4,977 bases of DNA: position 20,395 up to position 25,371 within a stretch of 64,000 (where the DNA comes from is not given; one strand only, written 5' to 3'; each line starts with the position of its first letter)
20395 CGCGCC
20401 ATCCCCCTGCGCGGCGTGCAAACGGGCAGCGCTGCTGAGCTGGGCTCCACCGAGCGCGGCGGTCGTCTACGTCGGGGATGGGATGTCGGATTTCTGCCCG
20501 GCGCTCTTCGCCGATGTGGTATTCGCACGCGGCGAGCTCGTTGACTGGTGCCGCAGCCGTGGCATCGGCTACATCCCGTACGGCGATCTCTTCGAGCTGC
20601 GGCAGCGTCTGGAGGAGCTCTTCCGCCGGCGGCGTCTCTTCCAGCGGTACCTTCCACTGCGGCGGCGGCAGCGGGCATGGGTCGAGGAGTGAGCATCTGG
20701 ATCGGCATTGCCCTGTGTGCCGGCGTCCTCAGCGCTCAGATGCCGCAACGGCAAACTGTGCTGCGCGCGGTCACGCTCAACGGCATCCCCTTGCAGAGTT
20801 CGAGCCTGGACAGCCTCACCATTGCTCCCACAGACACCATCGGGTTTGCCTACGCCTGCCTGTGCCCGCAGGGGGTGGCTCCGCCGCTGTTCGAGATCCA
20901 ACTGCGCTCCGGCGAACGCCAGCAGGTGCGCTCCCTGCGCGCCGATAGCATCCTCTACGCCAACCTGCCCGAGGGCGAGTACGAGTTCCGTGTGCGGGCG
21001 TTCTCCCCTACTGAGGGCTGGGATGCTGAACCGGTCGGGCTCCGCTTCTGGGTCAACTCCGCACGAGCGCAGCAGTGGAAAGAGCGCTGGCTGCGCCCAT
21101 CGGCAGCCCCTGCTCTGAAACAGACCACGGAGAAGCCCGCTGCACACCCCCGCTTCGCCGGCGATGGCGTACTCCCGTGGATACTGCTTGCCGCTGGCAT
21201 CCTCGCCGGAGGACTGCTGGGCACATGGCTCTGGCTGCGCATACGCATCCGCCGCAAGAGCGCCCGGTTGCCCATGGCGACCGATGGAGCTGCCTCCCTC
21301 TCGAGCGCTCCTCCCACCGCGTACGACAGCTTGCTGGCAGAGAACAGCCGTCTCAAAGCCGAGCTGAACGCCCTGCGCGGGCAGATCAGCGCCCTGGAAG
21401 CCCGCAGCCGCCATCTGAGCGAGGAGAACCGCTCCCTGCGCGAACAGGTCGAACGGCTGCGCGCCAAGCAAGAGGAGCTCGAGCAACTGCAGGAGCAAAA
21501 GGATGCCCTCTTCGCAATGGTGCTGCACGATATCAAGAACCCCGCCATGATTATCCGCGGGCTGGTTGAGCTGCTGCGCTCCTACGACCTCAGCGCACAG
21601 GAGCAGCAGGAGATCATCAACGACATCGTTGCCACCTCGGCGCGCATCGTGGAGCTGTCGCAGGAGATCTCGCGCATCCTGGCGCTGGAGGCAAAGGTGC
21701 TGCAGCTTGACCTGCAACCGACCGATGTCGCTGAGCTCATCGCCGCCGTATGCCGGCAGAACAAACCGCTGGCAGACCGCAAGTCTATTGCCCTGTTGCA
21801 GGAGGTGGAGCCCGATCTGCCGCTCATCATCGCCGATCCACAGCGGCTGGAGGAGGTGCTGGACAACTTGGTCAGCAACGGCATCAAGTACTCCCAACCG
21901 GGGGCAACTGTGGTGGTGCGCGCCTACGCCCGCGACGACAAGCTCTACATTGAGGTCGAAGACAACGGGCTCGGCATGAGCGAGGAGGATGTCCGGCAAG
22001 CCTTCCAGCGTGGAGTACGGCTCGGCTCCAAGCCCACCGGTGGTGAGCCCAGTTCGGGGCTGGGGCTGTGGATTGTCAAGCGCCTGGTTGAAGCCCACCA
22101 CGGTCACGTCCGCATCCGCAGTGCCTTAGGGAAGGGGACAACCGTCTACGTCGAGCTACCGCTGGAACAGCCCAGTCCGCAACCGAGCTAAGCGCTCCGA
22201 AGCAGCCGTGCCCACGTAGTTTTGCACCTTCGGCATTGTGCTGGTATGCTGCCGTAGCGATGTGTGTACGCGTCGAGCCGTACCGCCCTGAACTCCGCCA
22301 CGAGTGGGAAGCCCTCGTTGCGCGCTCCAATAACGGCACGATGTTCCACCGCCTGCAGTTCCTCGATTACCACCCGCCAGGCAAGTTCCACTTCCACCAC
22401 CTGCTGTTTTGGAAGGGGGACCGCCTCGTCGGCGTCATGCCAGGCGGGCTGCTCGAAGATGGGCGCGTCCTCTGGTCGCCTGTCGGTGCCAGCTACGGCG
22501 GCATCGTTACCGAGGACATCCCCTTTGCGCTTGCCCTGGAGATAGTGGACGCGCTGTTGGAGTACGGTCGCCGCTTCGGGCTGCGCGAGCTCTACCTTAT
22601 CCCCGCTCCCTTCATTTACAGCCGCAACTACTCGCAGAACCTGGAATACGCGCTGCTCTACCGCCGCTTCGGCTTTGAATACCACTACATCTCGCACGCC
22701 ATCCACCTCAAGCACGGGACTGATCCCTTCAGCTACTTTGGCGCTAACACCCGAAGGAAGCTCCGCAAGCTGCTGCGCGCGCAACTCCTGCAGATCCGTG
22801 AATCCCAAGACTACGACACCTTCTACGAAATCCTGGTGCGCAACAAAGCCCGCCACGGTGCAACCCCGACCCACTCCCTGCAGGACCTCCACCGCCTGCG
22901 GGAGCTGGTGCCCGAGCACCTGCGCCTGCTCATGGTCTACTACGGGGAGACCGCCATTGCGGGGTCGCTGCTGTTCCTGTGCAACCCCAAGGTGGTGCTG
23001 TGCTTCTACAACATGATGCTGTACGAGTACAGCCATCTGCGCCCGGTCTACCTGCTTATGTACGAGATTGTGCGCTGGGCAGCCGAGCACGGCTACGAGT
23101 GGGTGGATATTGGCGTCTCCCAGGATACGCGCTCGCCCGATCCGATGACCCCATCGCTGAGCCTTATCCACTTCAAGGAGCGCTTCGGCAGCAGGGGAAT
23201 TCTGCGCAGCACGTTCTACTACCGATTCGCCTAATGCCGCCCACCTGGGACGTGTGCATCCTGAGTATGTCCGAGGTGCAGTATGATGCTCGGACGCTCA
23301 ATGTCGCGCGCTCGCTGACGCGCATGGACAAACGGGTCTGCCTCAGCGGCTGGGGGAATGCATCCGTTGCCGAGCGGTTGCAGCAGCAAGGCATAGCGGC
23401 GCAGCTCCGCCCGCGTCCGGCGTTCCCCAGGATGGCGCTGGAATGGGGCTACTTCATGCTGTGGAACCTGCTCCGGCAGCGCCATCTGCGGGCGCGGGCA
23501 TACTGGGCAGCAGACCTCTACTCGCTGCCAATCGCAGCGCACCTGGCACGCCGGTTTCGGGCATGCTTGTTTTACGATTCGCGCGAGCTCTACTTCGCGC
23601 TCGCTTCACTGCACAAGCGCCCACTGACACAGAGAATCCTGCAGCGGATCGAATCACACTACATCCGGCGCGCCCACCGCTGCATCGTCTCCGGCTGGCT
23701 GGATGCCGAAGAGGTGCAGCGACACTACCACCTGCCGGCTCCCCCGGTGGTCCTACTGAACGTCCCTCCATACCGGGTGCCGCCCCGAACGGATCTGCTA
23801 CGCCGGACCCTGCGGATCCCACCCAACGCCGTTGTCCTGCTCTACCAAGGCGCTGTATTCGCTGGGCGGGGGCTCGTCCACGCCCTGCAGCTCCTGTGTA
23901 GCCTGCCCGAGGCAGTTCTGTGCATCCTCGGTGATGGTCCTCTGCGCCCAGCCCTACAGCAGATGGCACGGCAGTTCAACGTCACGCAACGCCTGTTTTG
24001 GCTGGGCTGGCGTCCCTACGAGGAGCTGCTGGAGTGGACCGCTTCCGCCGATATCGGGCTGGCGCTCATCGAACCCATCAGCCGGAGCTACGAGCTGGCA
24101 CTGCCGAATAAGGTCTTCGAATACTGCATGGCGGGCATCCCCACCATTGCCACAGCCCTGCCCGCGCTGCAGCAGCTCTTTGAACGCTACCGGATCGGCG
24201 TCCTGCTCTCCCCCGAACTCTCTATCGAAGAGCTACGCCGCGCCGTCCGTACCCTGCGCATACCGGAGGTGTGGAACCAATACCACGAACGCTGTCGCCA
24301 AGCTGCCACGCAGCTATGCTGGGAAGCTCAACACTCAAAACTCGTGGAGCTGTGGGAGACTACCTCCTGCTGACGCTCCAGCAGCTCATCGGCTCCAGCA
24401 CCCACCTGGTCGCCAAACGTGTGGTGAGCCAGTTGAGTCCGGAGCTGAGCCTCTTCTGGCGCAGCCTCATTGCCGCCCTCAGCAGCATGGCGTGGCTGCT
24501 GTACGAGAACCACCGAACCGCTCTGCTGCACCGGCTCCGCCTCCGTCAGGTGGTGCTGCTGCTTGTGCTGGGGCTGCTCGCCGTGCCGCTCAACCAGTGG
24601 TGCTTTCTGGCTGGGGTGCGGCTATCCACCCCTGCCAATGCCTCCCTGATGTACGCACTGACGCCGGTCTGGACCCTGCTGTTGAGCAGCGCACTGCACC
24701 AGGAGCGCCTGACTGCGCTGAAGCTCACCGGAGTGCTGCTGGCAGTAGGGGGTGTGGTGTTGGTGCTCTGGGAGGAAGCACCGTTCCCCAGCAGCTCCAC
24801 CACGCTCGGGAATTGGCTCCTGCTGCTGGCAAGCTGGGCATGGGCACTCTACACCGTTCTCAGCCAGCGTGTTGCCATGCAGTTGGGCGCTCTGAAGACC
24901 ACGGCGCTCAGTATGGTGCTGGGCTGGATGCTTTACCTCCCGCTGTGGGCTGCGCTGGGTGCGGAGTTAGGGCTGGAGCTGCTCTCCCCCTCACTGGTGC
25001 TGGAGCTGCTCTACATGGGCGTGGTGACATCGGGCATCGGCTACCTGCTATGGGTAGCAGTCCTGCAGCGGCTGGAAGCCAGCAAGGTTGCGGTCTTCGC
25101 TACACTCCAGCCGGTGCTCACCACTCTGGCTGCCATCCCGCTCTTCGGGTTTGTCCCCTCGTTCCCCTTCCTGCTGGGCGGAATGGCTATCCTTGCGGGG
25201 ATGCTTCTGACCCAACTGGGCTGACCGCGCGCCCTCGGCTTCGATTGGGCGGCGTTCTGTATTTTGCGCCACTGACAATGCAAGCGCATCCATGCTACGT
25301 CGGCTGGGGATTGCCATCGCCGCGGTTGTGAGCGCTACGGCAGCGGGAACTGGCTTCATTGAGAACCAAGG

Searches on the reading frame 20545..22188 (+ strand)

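Call 7: search_protein_families(library=pfam, proteins=[window:20545-22188:+], max_evalue=0.0001)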
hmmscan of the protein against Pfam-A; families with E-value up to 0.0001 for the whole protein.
window:20545-22188:+ (548 aa): 4 families
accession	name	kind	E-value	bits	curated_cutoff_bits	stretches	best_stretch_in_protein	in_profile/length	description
PF02518.31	HATPase_c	-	4.8e-27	95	26.4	1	431-541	2-110/111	Histidine kinase-, DNA gyrase B-, and HSP90-like ATPase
PF00512.31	HisKA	-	1.6e-07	31.7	26.9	1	319-375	2-57/66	His Kinase A (phospho-acceptor) domain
PF02183.23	HALZ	-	1.6e-05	25.4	28.1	0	260-280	21-41/43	Homeobox associated leucine zipper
PF13581.12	HATPase_c_2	-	4.8e-05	23.8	27.4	0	436-534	37-123/127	Histidine kinase-like ATPase domain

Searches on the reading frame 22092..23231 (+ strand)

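Call 7: search_protein_families(library=pfam, proteins=[window:22092-23231:+], max_evalue=0.0001)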
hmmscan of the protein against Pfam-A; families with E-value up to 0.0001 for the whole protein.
window:22092-23231:+ (380 aa): 2 families
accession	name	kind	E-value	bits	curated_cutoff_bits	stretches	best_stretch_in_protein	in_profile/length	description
PF13480.13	Acetyltransf_6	-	2e-14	54.4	22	1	218-343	5-137/143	Acetyltransferase (GNAT) domain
PF02388.22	FemAB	-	9e-08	31.8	24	1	285-367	303-380/406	FemAB family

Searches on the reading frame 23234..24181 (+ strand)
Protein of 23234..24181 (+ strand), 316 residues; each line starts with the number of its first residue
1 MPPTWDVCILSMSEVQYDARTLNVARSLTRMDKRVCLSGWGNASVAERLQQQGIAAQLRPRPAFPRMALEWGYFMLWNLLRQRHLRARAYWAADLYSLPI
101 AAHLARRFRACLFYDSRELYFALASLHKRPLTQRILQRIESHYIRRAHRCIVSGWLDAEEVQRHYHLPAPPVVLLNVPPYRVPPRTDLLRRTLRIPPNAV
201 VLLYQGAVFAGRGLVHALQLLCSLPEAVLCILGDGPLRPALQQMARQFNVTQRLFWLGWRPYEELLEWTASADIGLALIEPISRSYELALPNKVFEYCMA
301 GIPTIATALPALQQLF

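Call 96: search_protein_families(library=pfam, proteins=[window:23234-24181:+], max_evalue=0.0001)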
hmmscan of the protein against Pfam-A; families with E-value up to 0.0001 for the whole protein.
window:23234-24181:+ (316 aa): 2 families
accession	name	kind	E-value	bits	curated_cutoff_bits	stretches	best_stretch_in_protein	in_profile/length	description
PF13692.12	Glyco_trans_1_4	-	9.9e-11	42.5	27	1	214-313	20-112/142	Glycosyl transferases group 1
PF00534.26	Glycos_transf_1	-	3e-08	33.8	26.4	1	190-310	6-125/172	Glycosyl transferases group 1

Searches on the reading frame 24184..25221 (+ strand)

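Call 8: search_protein_families(library=pfam, proteins=[window:24184-25221:+], max_evalue=0.0001)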
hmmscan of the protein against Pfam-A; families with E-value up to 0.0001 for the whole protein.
window:24184-25221:+ (346 aa): 1 family
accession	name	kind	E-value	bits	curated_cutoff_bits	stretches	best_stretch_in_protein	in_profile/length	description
PF00892.27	EamA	-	5.5e-37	127.5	28.2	2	63-195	7-134/135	EamA-like transporter family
